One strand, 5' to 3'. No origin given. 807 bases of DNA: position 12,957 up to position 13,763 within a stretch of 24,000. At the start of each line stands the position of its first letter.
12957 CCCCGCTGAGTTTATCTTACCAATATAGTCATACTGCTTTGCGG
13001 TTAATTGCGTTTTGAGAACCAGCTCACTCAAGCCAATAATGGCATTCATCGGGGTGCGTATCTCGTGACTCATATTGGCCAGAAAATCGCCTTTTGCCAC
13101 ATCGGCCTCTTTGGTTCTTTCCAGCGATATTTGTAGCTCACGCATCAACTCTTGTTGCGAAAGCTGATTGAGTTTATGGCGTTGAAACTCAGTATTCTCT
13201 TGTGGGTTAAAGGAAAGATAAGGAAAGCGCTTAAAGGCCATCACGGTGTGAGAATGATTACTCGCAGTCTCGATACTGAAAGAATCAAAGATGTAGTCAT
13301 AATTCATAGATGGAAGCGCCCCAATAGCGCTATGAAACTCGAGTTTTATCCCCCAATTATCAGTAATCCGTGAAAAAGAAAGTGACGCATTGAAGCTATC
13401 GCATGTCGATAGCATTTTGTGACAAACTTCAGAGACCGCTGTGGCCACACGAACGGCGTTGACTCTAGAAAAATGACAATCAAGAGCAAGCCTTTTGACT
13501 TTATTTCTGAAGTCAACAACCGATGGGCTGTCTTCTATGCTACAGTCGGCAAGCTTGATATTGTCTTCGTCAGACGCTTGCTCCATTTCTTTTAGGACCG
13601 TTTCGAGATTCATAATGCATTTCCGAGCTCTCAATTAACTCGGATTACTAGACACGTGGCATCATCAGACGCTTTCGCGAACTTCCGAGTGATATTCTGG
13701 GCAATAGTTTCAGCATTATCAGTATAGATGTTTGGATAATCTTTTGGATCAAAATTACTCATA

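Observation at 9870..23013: Stressosome-phosphorelay-HD-GYP operon back-to-back with a LapD/LapG c-di-GMP effector and T1SS operon: candidate stress-to-detachment circuit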

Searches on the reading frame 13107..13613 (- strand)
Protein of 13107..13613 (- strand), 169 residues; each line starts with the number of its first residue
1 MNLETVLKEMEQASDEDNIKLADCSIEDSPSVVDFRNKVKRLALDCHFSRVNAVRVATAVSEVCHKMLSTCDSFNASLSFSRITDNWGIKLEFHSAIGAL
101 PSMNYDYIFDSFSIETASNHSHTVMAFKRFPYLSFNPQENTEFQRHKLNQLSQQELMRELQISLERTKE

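Call 19: find_homologous_proteins(query=window:13107-13613:-, max_evalue=0.001)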
Query seq(169 aa) (169 aa): 1 proteins with E <= 0.001 among 51 candidates.
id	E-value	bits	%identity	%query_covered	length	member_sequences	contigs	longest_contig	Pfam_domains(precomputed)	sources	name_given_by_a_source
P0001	3.2e-15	75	93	27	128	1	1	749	-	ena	-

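Call 52: search_protein_families(library=pfam, alignment_id=A4, max_evalue=10)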
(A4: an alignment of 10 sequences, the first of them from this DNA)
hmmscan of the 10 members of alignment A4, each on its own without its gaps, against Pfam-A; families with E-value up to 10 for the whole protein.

A. member 1, seq(169 aa): 0 families

B. families by the number of members that match (of 10 scanned): 2 families
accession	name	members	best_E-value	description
PF15519.11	RBM39linker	1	0.032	linker between RRM2 and RRM3 domains in RBM39 protein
PF17588.7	DUF5486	1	0.15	Family of unknown function (DUF5486)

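Call 67: predict_structure(protein=window:13107-13613:-)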
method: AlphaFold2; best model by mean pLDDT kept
length: 169 residues; sequences in the alignment: 1
mean_pLDDT: 39.8   pTM: 0.32
mean pLDDT of the five models: 39.8, 38.5, 36.2, 36.2, 32.2
residues with pLDDT >= 90: 0; 70-90: 0; 50-70: 12; < 50: 157
segments of 3 or more residues with pLDDT < 50: 1-33, 41-52, 61-63, 65-154, 156-169
pLDDT, mean of each block of 10 residues (from residue 1): 36 34 36 48 46 49 45 39 38 40 34 39 34 35 40 45 41
secondary structure, 60 per line:
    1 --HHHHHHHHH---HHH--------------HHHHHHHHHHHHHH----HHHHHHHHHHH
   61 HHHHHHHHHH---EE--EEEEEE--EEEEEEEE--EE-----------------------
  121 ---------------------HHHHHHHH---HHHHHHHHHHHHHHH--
elements in order: H3-11 H32-45 H50-70 E78-83 E86-93 H142-149 H153-167
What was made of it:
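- Tried and rejected: Single-sequence AlphaFold2 model of the N-terminal domain (call 67). pLDDT 39.8, so I discarded it.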

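Call 68: find_homologous_proteins(query=A4, max_evalue=0.001)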
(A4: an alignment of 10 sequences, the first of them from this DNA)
Query A4 (10 sequences): 2444 candidates shared short words with the query, none scored E <= 0.001.
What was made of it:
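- Tried and rejected: Word-indexed protein searches with the kinase N-terminus (calls 19, 68).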

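Call 73: search_protein_representatives(protein=window:13107-13613:-)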
Query: 169 residues. Proteins with E-value up to 0.001 (for the whole library): 58; up to 1e-10: 20; up to 1e-30: 1. The best 58 are listed.
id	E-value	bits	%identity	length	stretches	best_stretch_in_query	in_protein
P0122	5.2e-70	250.8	70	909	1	1-169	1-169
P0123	2.2e-19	86.4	36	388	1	21-167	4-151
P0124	3.1e-19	85.9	28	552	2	26-161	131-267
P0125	2.1e-18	83.2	90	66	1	1-49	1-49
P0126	3.7e-18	82.4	37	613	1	19-166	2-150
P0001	1.0e-15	74.5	82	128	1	1-51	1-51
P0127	1.4e-15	74.1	34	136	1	19-152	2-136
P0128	1.5e-15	74.0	35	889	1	19-161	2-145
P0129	1.7e-15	73.8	33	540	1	20-167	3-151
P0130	4.6e-15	72.4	32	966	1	21-166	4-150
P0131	1.3e-13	67.6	32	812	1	25-163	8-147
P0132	2.0e-13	67.0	31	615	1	19-162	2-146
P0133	4.1e-13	66.1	34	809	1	21-163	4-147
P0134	6.5e-13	65.4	37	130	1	21-115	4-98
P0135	3.1e-12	63.2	29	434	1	15-165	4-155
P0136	8.8e-12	61.7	32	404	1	19-161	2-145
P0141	1.5e-09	54.5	29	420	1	20-162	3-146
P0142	2.4e-09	53.8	28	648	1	14-164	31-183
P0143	8.4e-09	52.1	28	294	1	21-166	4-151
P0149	1.2e-07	48.3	32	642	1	19-164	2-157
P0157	3.3e-06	43.6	29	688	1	20-160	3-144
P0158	3.5e-06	43.6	30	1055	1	21-164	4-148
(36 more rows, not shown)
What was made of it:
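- Tried and rejected: The exhaustive HMMER search (call 73) was needed instead.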

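Call 74: search_protein_families(library=pfam, proteins=[P0123, P0124, P0126, P0129, P0131, P0135, P0136, P0141, P0142, P0143], max_evalue=0.00001)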
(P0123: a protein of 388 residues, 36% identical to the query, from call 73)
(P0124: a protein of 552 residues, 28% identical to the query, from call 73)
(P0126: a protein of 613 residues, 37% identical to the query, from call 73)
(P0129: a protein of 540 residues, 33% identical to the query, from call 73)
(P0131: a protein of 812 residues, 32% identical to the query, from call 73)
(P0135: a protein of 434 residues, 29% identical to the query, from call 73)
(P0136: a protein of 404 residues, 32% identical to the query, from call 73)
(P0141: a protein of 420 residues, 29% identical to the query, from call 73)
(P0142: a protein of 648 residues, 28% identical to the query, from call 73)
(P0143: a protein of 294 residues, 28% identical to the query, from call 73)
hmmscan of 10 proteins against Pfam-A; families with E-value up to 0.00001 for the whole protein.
P0123 (388 aa): 2 families
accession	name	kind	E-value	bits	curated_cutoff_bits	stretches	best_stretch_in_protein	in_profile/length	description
PF02518.31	HATPase_c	-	5.7e-28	98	26.4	1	272-384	2-109/111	Histidine kinase-, DNA gyrase B-, and HSP90-like ATPase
PF00512.31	HisKA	-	4.1e-20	72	26.9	1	157-225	1-66/66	His Kinase A (phospho-acceptor) domain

P0124 (552 aa): 3 families
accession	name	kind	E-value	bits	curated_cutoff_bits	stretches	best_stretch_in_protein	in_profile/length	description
PF02518.31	HATPase_c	-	8e-27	94.3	26.4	1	440-547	3-110/111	Histidine kinase-, DNA gyrase B-, and HSP90-like ATPase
PF00512.31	HisKA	-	5.8e-13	49.1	26.9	1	329-390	3-63/66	His Kinase A (phospho-acceptor) domain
PF14501.12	HATPase_c_5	-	5.7e-06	26.6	22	0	442-533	5-91/102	GHKL domain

P0126 (613 aa): 3 families
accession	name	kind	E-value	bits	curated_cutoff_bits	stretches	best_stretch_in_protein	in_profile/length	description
PF02518.31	HATPase_c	-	9.1e-29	100.6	26.4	1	270-378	1-109/111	Histidine kinase-, DNA gyrase B-, and HSP90-like ATPase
PF00072.30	Response_reg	-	1.8e-25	89.7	30.2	1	407-517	2-110/111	Response regulator receiver domain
PF00512.31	HisKA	-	6e-22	77.9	26.9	1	157-223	1-66/66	His Kinase A (phospho-acceptor) domain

P0129 (540 aa): 2 families
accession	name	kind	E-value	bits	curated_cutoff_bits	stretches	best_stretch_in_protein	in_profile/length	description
PF07228.17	SpoIIE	-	2.9e-48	164.8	25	1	203-393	2-191/192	Stage II sporulation protein E (SpoIIE)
PF13581.12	HATPase_c_2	-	1.5e-22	80.4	27.4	1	411-535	3-127/127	Histidine kinase-like ATPase domain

P0131 (812 aa): 4 families
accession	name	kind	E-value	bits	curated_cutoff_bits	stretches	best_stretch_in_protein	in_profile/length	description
PF02518.31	HATPase_c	-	1.4e-28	100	26.4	1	270-385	2-110/111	Histidine kinase-, DNA gyrase B-, and HSP90-like ATPase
PF00072.30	Response_reg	-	2.7e-26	92.4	30.2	1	556-669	1-110/111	Response regulator receiver domain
PF00512.31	HisKA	-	4e-23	81.7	26.9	1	157-222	1-66/66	His Kinase A (phospho-acceptor) domain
PF01627.28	Hpt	-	3.8e-07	30.7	24.6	1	725-797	1-73/84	Hpt domain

P0135 (434 aa): 1 family
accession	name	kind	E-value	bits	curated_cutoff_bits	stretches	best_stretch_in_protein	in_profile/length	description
PF07228.17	SpoIIE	-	1.7e-17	64.4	25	1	229-433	2-191/192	Stage II sporulation protein E (SpoIIE)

P0136 (404 aa): 2 families
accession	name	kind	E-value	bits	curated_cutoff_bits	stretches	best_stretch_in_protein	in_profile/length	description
PF02518.31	HATPase_c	-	4.3e-34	117.7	26.4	1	277-395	1-109/111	Histidine kinase-, DNA gyrase B-, and HSP90-like ATPase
PF00512.31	HisKA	-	1.3e-23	83.2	26.9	1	165-231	2-66/66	His Kinase A (phospho-acceptor) domain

P0141 (420 aa): 4 families
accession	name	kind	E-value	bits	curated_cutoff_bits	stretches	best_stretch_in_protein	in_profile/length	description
PF02518.31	HATPase_c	-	2.3e-26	92.9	26.4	1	317-418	5-110/111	Histidine kinase-, DNA gyrase B-, and HSP90-like ATPase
PF00512.31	HisKA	-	3.2e-11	43.5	26.9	1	208-273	2-64/66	His Kinase A (phospho-acceptor) domain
PF13589.12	HATPase_c_3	-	1.5e-06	28.8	25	1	318-371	3-55/137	Histidine kinase-, DNA gyrase B-, and HSP90-like ATPase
PF14501.12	HATPase_c_5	-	2.7e-06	27.7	22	1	317-404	5-91/102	GHKL domain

P0142 (648 aa): 3 families
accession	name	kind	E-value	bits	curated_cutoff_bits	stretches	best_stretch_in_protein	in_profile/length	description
PF02518.31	HATPase_c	-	2e-26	93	26.4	1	305-412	1-108/111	Histidine kinase-, DNA gyrase B-, and HSP90-like ATPase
PF00512.31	HisKA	-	1.1e-20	73.9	26.9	1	192-258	1-66/66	His Kinase A (phospho-acceptor) domain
PF00072.30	Response_reg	-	8e-15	55.4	30.2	1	442-551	3-110/111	Response regulator receiver domain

P0143 (294 aa): 1 family
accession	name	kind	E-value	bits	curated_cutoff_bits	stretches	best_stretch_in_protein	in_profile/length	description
PF00512.31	HisKA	-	5.2e-23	81.3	26.9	1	179-244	1-66/66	His Kinase A (phospho-acceptor) domain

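Call 77: search_protein_families(library=pfam, alignment_id=A5, max_evalue=0.00001)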
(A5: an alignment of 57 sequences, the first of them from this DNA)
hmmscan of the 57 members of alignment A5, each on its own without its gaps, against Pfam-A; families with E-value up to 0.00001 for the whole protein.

A. member 1, seq(169 aa): 0 families

B. families by the number of members that match (of 57 scanned): 25 families
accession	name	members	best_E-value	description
PF00512.31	HisKA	41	5.5e-24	His Kinase A (phospho-acceptor) domain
PF02518.31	HATPase_c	40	4.3e-34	Histidine kinase-, DNA gyrase B-, and HSP90-like ATPase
PF00072.30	Response_reg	18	4.6e-57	Response regulator receiver domain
PF01627.28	Hpt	10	1.2e-12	Hpt domain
PF13426.13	PAS_9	6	2.3e-48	PAS domain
PF00989.32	PAS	5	2e-36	PAS fold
PF08448.16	PAS_4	4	3.3e-35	PAS fold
PF08447.18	PAS_3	4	1.9e-34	PAS fold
PF14501.12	HATPase_c_5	4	1.5e-06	GHKL domain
PF13188.13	PAS_8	3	1.8e-26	PAS domain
PF00990.26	GGDEF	2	1.8e-51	Diguanylate cyclase, GGDEF domain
PF07228.17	SpoIIE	2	2.9e-48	Stage II sporulation protein E (SpoIIE)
PF13185.12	GAF_2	2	2e-13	GAF domain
PF01590.32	GAF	2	1.5e-10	GAF domain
PF13589.12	HATPase_c_3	2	1.1e-06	Histidine kinase-, DNA gyrase B-, and HSP90-like ATPase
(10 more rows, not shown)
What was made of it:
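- Closest known: RsbW / SpoIIAB / UsfX anti-sigma serine kinases. Different: The domain is fused to a histidine kinase or to PP2C, GGDEF, EAL, cyclase or HD-GYP outputs (call 77).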

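Call 80: find_encoding_contigs(protein=P0149, flank=6000, max_places=2)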
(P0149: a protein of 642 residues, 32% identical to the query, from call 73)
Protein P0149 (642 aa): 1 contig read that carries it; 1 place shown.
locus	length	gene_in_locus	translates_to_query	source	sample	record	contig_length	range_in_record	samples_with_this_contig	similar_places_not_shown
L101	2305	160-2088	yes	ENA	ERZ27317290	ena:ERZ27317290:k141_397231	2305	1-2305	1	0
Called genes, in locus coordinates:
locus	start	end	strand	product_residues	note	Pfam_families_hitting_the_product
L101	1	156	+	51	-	?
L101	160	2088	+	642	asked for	PF00990:GGDEF, PF00563:EAL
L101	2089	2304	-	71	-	?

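Call 81: find_encoding_contigs(protein=P0129, flank=6000, max_places=2)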
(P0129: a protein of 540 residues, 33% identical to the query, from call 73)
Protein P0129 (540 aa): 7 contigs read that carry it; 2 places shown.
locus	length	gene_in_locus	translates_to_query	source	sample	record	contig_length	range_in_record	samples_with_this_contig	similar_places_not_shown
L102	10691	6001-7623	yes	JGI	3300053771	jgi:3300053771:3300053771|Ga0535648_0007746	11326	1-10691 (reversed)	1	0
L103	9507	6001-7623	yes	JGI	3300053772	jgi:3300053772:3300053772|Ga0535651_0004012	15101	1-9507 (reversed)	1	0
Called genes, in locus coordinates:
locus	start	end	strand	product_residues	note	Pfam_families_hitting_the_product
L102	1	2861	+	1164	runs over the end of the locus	?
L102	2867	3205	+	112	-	PF01740:STAS, PF13466:STAS_2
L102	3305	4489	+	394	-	PF00989:PAS, PF08448:PAS_4, PF13426:PAS_9, PF08447:PAS_3, PF00989:PAS, PF08448:PAS_4, PF13426:PAS_9, PF08447:PAS_3, +1 more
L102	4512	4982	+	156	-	PF01740:STAS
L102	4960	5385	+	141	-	PF13581:HATPase_c_2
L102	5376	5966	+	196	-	PF07228:SpoIIE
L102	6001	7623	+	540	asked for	PF02518:HATPase_c (faint), PF07228:SpoIIE, PF13581:HATPase_c_2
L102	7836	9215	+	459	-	PF00520:Ion_trans, PF07885:Ion_trans_2, PF00027:cNMP_binding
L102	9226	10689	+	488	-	?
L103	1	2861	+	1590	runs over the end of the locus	PF00497:SBP_bac_3, PF00497:SBP_bac_3, PF08448:PAS_4, PF00989:PAS, PF08448:PAS_4, PF13426:PAS_9, PF07228:SpoIIE, PF13581:HATPase_c_2, +5 more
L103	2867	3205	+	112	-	PF01740:STAS, PF13466:STAS_2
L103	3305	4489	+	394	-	PF00989:PAS, PF08448:PAS_4, PF13426:PAS_9, PF08447:PAS_3, PF00989:PAS, PF08448:PAS_4, PF13426:PAS_9, PF08447:PAS_3, +1 more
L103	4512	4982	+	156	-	PF01740:STAS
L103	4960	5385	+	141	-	PF13581:HATPase_c_2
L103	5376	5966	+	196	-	PF07228:SpoIIE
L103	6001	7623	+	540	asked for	PF02518:HATPase_c (faint), PF07228:SpoIIE, PF13581:HATPase_c_2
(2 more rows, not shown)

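Call 82: predict_structure(alignment_id=A5)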
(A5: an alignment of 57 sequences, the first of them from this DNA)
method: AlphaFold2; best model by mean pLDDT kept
length: 169 residues; sequences in the alignment: 57
mean_pLDDT: 92.8   pTM: 0.81
mean pLDDT of the five models: 92.8, 91.2, 91.0, 89.5, 89.0
residues with pLDDT >= 90: 135; 70-90: 33; 50-70: 1; < 50: 0
segments of 3 or more residues with pLDDT < 50: none
pLDDT, mean of each block of 10 residues (from residue 1): 90 85 96 96 97 98 96 96 94 90 93 93 96 93 94 78 92
secondary structure, 60 per line:
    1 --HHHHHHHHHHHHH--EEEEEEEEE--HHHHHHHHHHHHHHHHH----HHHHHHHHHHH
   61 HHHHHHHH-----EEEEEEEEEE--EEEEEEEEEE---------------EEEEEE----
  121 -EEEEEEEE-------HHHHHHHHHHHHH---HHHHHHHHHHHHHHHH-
elements in order: H3-15 E18-26 H29-45 H50-68 E74-83 E86-95 E111-116 E122-129 H137-149 H153-168
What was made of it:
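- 13107..13613 (-): N-terminal 169 aa of the kinase: RsbW/SpoIIAB/RsbT-like GHKL fold lacking the N-box Asn and the G1/G2 ATP lid (pseudokinase), followed by a linker helix into the DHp. AlphaFold2 model with pLDDT 92.8 (call 82).
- Tried and rejected: The 57-sequence alignment worked (call 82).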

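Call 85: fold_search(model_id=the predicted structure, library=pdb)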
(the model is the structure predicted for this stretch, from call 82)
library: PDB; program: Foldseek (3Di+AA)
matches with E <= 10: 282; with E <= 0.001: 4
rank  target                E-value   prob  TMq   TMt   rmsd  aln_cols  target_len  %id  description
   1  6m37_C                1.8e-04  1.00  0.47  0.65   4.0       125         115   15  The crystal structure of B. subtilis RsbV/RsbW complex in the hexagonal crystal form (released 2020-07-15)
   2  1tid_A                4.8e-04  1.00  0.48  0.58   4.4       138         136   14  Crystal Structures of the ADP and ATP bound forms of the Bacillus Anti-sigma factor SpoIIAB in complex with the Anti-a (released 2004-06-15)
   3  6m37_A                4.8e-04  1.00  0.46  0.66   4.1       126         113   16  The crystal structure of B. subtilis RsbV/RsbW complex in the hexagonal crystal form (released 2020-07-15)
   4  1th8_A                8.0e-04  1.00  0.48  0.60   4.3       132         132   15  Crystal Structures of the ADP and ATP bound forms of the Bacillus Anti-sigma factor SpoIIAB in complex with the Anti-a (released 2004-06-15)
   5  6m36_G                1.0e-03  1.00  0.43  0.66   4.3       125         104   17  The crystal structure of B. subtilis RsbV/RsbW complex in the monoclinic crystal form (released 2020-07-15)
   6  6m36_A                1.1e-03  1.00  0.46  0.72   4.7       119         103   17  The crystal structure of B. subtilis RsbV/RsbW complex in the monoclinic crystal form (released 2020-07-15)
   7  6m36_C                1.1e-03  1.00  0.40  0.60   4.9       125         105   17  The crystal structure of B. subtilis RsbV/RsbW complex in the monoclinic crystal form (released 2020-07-15)
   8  6m36_I                1.5e-03  1.00  0.43  0.66   4.2       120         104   18  The crystal structure of B. subtilis RsbV/RsbW complex in the monoclinic crystal form (released 2020-07-15)
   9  1til_E                1.9e-03  1.00  0.51  0.60   4.1       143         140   14  Crystal Structures of the ADP and ATP bound forms of the Bacillus Anti-sigma factor SpoIIAB in complex with the Anti-a (released 2004-06-15)
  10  8ih8_C                2.0e-03  1.00  0.51  0.64   3.5       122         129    9  anti-sigmaF factor and Anti-sigmaF factor antagonist complex(usfx-RsfB) (released 2024-02-28)
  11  6m36_E                2.7e-03  1.00  0.45  0.70   4.1       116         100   16  The crystal structure of B. subtilis RsbV/RsbW complex in the monoclinic crystal form (released 2020-07-15)
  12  8jzt_D                2.7e-03  1.00  0.47  0.58   4.0       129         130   11  The sigF and anti-sigma factor complex (released 2024-10-16)
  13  1tid_C                2.9e-03  1.00  0.48  0.59   4.4       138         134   13  Crystal Structures of the ADP and ATP bound forms of the Bacillus Anti-sigma factor SpoIIAB in complex with the Anti-a (released 2004-06-15)
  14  1l0o_A                3.9e-03  1.00  0.51  0.59   3.9       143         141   14  Crystal Structure of the Bacillus stearothermophilus Anti-Sigma Factor SpoIIAB with the Sporulation Sigma Factor Sigma (released 2002-04-03)
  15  8jzt_B                4.1e-03  1.00  0.48  0.60   3.8       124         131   10  The sigF and anti-sigma factor complex (released 2024-10-16)
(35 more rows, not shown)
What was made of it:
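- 13107..13613 (-): The top 18 Foldseek PDB hits are all RsbW, SpoIIAB or UsfX (call 85).
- On RsbW/SpoIIAB/RsbT GHKL serine kinases (for the kinase's N-terminal domain): The Foldseek top 18 hits all belong to this family (call 85).
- Closest known: RsbW / SpoIIAB / UsfX anti-sigma serine kinases. Same: The fold of the kinase's N-terminal domain (call 85).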

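Call 89: find_encoding_contigs(protein=P0158, flank=6000, max_places=1)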
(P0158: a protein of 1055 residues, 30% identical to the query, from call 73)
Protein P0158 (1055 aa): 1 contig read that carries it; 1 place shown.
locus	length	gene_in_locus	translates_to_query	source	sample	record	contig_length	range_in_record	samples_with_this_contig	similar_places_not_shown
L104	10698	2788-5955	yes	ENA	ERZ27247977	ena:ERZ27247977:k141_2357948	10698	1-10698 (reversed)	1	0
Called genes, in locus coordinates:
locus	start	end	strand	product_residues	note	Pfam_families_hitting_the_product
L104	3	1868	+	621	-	?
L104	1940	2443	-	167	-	PF06172:Cupin_5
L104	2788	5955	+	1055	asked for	PF00989:PAS, PF08447:PAS_3, PF08448:PAS_4, PF13426:PAS_9, PF00989:PAS, PF08448:PAS_4, PF13426:PAS_9, PF13426:PAS_9, +15 more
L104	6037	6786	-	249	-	PF12679:ABC2_membrane_2, PF10920:DUF2705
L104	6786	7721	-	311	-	PF00005:ABC_tran, PF13304:AAA_21 (faint), PF13732:DrrA1-3_C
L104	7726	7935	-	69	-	PF13396:PLDc_N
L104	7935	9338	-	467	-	PF02629:CoA_binding, PF13380:CoA_binding_2, PF13607:Succ_CoA_lig, PF19045:Ligase_CoA_2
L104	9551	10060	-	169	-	PF01047:MarR (weak), PF12802:MarR_2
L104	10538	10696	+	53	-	?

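Call 90: find_encoding_contigs(protein=P0157, flank=6000, max_places=1)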
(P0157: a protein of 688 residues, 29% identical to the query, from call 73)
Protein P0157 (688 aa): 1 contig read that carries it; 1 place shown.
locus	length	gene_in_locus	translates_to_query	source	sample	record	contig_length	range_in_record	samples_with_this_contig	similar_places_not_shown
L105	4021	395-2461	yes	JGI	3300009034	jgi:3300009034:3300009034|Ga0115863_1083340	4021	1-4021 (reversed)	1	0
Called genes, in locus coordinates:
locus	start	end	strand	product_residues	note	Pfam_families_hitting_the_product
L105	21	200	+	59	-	PF00196:GerE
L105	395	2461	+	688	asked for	PF00989:PAS (weak), PF08448:PAS_4 (weak), PF13426:PAS_9, PF08447:PAS_3, PF00512:HisKA, PF02518:HATPase_c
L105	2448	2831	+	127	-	PF00072:Response_reg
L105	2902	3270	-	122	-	-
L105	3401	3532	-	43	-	-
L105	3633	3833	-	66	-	-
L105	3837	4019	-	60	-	?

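Call 91: search_protein_families(library=pfam, proteins=[L104:3-1868:+, L101:1-156:+, P0158, P0157], max_evalue=0.01)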
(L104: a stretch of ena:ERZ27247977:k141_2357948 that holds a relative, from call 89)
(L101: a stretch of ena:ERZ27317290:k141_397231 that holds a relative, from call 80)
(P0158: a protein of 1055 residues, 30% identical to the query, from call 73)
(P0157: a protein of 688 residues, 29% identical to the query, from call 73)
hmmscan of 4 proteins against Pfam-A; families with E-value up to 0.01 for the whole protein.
L104:3-1868:+ (621 aa): 4 families
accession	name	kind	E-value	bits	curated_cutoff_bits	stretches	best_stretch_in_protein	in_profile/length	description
PF00488.27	MutS_V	-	1.3e-82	276.8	30.2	1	368-557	1-188/188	MutS domain V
PF05192.23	MutS_III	-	1.2e-46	160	34.1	1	28-315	1-194/194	MutS domain III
PF05190.23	MutS_IV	-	5.8e-31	107.1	22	1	184-274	1-91/92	MutS family domain IV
PF25199.1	nSTAND_NTPase5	-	0.0038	17.5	34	0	360-389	36-65/145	Novel STAND NTPase 5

L101:1-156:+ (51 aa): 0 families

P0158 (1055 aa): 13 families
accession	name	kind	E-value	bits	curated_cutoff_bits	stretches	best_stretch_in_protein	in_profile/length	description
PF13426.13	PAS_9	-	2.3e-48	163.2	27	3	286-388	2-103/103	PAS domain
PF00990.26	GGDEF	-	9.2e-41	139.7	23.8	1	696-853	2-161/161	Diguanylate cyclase, GGDEF domain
PF00989.32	PAS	-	2e-36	124.9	22.6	3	159-264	4-113/113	PAS fold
PF08448.16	PAS_4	-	3.3e-35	121.1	23.1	3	283-390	3-109/110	PAS fold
PF08447.18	PAS_3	-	1.9e-34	118.2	25.6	3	179-254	3-81/89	PAS fold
PF13487.12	HD_5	-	1.4e-33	116.5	27.2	1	883-1043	7-170/170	HD domain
PF13188.13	PAS_8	-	1.8e-26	91.5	21.8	3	159-213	4-59/65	PAS domain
PF01966.28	HD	-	3.7e-16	59.9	22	1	892-1012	3-116/116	HD domain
PF14598.12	PAS_11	-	2.6e-14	53.6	25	1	187-242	24-79/109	PAS domain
PF13492.12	GAF_3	-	2.9e-14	54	27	1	542-684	1-129/129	GAF domain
PF13185.12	GAF_2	-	2.9e-13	50.6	28.6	1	541-683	2-136/136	GAF domain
PF01590.32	GAF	-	1.5e-10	42.1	22.4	1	543-682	2-133/133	GAF domain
PF24820.1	Diguanyl_cycl_sensor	-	1.1e-07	32.2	28.1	0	284-370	5-97/109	Diguanylate cyclase-like sensor domain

P0157 (688 aa): 7 families
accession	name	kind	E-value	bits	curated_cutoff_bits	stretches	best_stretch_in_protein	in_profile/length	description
PF08447.18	PAS_3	-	2.8e-33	114.5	25.6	2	351-438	2-89/89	PAS fold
PF02518.31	HATPase_c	-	2.6e-24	86.3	26.4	1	569-676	4-110/111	Histidine kinase-, DNA gyrase B-, and HSP90-like ATPase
PF13426.13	PAS_9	-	8.2e-17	61.8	27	2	214-315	3-103/103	PAS domain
PF00512.31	HisKA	-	1.1e-15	57.9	26.9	1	461-523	3-65/66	His Kinase A (phospho-acceptor) domain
PF08448.16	PAS_4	-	5.2e-15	56.1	23.1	2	209-317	2-109/110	PAS fold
PF00989.32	PAS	-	5.1e-11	43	22.6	1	204-312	3-112/113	PAS fold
PF13188.13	PAS_8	-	7.9e-05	22.9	21.8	1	203-264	2-61/65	PAS domain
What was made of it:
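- Two weaker family members are not encoded next to a stressosome (calls 89-91).
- Tried and rejected: Two weak family members, P0157 and P0158, sit in non-stressosome contexts (calls 89-91).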
